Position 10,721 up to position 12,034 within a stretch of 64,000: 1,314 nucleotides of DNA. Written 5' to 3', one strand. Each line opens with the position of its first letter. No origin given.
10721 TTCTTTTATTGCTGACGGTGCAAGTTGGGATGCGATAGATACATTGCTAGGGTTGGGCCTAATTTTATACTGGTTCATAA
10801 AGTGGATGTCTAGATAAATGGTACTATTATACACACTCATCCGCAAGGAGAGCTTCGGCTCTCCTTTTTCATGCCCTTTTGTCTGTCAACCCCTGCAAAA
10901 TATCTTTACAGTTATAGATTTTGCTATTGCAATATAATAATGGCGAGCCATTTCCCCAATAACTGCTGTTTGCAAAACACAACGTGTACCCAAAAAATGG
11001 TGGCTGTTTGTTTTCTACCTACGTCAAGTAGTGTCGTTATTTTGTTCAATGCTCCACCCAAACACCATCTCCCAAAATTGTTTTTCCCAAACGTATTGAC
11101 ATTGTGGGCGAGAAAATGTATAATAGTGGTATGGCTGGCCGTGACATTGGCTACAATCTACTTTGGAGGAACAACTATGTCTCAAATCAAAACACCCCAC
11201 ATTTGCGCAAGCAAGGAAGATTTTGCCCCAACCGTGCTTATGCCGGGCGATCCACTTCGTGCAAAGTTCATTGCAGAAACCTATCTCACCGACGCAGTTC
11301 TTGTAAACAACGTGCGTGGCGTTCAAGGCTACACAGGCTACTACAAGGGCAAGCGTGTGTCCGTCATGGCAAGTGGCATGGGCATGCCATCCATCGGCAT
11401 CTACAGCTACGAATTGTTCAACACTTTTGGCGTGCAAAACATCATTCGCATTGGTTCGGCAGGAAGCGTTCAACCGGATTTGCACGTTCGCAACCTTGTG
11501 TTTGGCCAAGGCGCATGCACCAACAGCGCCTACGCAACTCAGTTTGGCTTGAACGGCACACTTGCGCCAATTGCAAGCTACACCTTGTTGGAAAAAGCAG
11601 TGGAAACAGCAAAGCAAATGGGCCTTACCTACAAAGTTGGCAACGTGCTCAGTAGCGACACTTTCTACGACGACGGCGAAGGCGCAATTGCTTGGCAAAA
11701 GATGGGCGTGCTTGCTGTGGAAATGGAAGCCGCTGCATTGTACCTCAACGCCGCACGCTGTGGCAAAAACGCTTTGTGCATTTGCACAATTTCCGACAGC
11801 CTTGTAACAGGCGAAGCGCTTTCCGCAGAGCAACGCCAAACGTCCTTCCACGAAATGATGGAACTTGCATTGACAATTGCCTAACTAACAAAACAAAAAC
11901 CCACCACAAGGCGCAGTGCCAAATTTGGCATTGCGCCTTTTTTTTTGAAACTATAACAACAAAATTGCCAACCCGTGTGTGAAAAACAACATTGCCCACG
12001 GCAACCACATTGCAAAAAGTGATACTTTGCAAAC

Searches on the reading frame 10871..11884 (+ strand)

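Call 10: search_protein_families(library=pfam, proteins=[window:10871-11884:+], max_evalue=0.01)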
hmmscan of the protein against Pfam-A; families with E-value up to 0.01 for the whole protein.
window:10871-11884:+ (337 aa): 1 family
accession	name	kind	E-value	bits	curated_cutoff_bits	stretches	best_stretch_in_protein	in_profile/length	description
PF01048.26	PNP_UDP_1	-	1.7e-38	132.8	25.1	1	122-318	3-209/233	Phosphorylase superfamily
